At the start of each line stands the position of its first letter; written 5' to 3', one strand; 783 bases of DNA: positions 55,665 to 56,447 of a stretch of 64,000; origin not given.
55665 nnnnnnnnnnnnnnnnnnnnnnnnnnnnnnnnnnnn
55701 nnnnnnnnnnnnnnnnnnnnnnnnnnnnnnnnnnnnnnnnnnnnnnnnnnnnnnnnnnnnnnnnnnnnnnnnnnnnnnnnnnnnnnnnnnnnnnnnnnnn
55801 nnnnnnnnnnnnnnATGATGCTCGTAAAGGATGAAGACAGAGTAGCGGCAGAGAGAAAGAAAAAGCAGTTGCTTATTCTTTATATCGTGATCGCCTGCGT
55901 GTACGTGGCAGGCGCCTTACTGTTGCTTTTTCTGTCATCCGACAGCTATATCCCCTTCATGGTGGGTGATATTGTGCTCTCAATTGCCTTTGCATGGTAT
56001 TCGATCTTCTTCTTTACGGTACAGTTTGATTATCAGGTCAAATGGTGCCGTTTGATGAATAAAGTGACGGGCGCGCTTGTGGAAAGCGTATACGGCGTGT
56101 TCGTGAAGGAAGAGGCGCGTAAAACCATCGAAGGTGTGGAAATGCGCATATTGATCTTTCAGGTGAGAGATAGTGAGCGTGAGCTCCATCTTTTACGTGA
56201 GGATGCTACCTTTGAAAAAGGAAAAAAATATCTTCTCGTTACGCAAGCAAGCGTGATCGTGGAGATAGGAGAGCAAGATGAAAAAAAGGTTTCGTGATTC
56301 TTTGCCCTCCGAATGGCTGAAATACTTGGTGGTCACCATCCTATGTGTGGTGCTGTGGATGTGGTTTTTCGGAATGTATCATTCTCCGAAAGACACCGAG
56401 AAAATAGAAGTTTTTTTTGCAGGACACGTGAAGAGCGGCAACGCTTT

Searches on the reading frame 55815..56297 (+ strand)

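Call 16: search_protein_families(library=pfam, proteins=[window:55815-56297:+], max_evalue=0.1)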
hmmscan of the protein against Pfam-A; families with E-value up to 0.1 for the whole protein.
window:55815-56297:+ (160 aa): 1 family
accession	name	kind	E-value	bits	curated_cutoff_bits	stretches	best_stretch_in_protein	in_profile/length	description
PF16936.10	Holin_9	-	0.072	13.8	25.3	0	20-65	27-70/78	Putative holin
